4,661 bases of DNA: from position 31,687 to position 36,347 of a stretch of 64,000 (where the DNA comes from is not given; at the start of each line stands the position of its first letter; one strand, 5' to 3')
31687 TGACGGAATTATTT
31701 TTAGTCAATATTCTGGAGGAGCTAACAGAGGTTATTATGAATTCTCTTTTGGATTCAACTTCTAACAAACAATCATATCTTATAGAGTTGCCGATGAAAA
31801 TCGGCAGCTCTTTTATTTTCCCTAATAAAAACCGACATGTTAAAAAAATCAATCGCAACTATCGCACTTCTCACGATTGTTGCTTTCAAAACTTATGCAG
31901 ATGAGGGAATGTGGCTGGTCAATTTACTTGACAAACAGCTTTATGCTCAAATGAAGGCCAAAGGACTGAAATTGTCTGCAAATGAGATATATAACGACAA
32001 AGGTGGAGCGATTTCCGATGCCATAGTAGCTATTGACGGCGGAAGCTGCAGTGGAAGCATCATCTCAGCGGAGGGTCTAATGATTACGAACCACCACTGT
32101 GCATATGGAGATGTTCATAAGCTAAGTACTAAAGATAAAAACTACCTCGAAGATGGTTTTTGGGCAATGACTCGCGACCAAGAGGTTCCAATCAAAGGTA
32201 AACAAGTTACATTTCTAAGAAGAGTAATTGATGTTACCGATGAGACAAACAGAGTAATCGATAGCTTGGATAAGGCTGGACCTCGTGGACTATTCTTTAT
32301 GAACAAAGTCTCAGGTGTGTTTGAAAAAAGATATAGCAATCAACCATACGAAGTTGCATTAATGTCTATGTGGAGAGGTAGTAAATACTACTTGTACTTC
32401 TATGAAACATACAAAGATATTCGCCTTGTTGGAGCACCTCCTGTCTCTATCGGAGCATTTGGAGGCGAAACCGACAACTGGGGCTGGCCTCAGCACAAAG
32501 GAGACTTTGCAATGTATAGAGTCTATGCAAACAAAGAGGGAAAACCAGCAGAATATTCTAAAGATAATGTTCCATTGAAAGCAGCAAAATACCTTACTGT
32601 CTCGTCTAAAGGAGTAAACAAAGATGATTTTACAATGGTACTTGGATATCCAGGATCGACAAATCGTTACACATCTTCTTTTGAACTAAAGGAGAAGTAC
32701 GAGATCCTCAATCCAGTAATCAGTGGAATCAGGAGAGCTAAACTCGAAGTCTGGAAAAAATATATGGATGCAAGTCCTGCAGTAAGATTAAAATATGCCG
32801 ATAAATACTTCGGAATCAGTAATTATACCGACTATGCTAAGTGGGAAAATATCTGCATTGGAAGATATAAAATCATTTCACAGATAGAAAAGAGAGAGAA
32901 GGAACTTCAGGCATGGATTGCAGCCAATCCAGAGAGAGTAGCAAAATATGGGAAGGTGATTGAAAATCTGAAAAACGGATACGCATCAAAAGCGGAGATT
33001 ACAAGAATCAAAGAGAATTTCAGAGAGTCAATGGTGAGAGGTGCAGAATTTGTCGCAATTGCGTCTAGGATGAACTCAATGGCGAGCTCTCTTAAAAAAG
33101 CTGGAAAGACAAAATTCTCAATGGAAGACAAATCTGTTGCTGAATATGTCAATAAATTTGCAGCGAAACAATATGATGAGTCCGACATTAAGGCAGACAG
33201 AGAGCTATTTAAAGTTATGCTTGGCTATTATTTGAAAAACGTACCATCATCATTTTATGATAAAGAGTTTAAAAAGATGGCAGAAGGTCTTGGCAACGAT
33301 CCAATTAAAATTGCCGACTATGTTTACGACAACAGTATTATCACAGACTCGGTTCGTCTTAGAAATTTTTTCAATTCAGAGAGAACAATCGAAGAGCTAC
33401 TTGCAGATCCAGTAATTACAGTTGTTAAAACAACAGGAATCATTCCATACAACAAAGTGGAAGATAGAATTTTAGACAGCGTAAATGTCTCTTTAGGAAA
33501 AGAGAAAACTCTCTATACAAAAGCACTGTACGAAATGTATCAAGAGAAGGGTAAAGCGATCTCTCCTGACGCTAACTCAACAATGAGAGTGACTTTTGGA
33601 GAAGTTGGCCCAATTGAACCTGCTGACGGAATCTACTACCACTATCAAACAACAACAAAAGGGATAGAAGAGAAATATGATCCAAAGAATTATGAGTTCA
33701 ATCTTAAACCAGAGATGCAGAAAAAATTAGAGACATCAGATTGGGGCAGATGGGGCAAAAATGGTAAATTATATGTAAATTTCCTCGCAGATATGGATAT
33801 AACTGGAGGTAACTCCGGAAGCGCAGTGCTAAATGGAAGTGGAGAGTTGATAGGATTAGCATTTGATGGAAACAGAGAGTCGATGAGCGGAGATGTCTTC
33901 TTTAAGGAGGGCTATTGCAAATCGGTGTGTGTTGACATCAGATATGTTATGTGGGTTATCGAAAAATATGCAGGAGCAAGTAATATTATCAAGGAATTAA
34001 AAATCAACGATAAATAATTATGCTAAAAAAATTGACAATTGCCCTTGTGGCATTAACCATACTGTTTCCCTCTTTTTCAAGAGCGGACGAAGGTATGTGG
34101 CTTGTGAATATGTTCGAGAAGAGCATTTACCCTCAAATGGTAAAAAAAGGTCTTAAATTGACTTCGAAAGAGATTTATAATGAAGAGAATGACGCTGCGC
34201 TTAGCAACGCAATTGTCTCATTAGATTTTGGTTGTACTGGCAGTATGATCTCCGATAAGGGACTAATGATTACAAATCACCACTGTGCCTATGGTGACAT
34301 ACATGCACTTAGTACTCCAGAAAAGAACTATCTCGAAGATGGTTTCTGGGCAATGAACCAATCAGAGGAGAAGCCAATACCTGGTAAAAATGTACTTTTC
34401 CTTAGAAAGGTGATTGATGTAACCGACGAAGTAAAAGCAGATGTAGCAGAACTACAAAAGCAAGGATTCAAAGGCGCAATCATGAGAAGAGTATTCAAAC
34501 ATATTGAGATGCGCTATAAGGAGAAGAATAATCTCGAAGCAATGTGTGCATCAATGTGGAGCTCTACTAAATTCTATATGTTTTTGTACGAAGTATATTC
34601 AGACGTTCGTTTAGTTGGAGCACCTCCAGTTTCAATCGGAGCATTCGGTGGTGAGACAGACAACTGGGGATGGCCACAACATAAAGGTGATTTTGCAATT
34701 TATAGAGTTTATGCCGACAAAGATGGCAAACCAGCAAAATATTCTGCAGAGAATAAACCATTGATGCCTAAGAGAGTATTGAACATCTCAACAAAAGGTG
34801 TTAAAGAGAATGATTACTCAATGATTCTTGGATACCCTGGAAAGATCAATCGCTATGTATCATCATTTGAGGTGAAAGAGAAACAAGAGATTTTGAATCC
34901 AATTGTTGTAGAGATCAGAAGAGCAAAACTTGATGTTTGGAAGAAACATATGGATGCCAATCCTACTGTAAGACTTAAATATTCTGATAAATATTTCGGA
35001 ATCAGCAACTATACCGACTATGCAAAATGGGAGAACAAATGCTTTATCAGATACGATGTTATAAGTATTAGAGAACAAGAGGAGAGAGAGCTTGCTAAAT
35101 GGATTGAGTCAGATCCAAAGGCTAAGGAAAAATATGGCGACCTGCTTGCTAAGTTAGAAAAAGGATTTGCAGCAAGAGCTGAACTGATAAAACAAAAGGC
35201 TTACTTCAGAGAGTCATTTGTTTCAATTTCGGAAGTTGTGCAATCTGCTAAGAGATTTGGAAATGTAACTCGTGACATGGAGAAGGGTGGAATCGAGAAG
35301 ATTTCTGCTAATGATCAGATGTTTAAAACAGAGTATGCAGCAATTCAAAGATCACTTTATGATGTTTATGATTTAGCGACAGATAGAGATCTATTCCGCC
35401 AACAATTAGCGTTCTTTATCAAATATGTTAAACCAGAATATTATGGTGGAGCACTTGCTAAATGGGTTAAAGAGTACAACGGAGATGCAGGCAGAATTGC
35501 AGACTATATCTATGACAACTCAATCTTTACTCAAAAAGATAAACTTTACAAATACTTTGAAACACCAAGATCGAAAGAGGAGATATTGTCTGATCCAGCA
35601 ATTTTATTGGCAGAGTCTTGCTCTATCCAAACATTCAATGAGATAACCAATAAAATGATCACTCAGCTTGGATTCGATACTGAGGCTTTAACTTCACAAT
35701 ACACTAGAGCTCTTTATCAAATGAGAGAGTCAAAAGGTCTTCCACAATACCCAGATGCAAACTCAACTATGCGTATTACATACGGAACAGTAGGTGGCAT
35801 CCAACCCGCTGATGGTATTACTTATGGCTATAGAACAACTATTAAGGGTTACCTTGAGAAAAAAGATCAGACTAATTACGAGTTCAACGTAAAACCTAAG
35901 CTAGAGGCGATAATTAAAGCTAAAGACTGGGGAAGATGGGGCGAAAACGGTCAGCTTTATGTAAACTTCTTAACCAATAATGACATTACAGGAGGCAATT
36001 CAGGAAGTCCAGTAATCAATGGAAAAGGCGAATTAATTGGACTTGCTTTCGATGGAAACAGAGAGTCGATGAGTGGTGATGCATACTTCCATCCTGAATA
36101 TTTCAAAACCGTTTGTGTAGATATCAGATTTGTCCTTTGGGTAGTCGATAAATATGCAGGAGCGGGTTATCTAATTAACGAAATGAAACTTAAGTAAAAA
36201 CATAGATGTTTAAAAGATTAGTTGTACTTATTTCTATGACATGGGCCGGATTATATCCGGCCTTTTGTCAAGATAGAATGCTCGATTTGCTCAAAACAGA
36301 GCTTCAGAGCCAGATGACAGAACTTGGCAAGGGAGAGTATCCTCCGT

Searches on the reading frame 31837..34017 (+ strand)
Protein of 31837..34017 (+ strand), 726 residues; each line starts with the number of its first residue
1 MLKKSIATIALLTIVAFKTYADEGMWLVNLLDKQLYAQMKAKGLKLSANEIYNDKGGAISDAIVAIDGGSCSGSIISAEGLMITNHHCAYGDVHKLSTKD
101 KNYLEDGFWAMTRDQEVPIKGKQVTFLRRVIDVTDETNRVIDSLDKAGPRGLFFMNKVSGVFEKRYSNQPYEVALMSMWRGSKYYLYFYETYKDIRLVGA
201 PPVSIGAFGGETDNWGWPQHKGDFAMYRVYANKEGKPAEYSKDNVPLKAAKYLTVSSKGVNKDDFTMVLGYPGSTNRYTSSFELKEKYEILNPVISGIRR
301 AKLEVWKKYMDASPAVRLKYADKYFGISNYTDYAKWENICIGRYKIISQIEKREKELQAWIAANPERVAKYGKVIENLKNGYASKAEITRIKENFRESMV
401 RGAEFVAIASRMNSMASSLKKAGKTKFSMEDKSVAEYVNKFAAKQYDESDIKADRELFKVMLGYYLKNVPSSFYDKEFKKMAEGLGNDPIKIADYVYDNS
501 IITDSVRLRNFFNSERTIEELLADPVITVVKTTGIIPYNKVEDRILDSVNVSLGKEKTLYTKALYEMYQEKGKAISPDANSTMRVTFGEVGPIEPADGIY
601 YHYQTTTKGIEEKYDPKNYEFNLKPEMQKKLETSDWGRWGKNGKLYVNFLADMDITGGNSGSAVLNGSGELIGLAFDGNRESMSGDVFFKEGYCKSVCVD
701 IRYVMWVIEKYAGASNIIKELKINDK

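Call 6: search_protein_families(library=pfam, proteins=[window:31837-34017:+], max_evalue=0.001)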
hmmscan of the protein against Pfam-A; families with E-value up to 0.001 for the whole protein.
window:31837-34017:+ (726 aa): 3 families
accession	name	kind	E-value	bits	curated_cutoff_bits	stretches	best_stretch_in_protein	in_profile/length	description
PF10459.15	Peptidase_S46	-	1.3e-203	679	22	1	21-723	1-698/698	Peptidase S46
PF13365.12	Trypsin_2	-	7.5e-08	33.7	27.6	0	637-674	109-144/144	Trypsin-like peptidase domain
PF00089.32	Trypsin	-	1.7e-05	25.2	20.6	0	64-97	16-47/220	Trypsin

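Call 47: search_protein_families(library=ncbifam, proteins=[window:31837-34017:+], max_evalue=0.01)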
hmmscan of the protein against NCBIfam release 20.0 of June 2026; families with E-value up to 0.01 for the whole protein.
window:31837-34017:+ (726 aa): 5 families
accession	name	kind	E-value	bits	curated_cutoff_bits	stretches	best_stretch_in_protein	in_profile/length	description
NF053519.1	DipepPtdsDpp7Prph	equivalog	1.2e-182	609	1200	1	3-723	2-707/708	dipeptidyl-peptidase Dpp7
NF008147.1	PRK10898.1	equivalog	0.00062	19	408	0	636-675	175-215/352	outer membrane-stress sensor serine endopeptidase DegS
TIGR02037.1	degP_htrA_DO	subfamily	0.00076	18.5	416.2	0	638-674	160-197/434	Do family serine endopeptidase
TIGR02038.1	protease_degS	equivalog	0.0011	18.1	422.95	0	635-675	174-215/351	outer membrane-stress sensor serine endopeptidase DegS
NF008189.1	PRK10942.1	equivalog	0.0052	15.3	720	1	634-674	210-251/477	serine endoprotease DegP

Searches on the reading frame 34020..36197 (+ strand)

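Call 6: search_protein_families(library=pfam, proteins=[window:34020-36197:+], max_evalue=0.001)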
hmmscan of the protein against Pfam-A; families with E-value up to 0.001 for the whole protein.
window:34020-36197:+ (725 aa): 3 families
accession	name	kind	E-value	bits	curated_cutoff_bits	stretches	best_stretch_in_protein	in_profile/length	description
PF10459.15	Peptidase_S46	-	1.2e-205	685.7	22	1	22-723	1-697/698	Peptidase S46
PF13365.12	Trypsin_2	-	1.1e-07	33.1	27.6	0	630-675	108-144/144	Trypsin-like peptidase domain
PF00089.32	Trypsin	-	6.5e-07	29.8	20.6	0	652-681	171-200/220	Trypsin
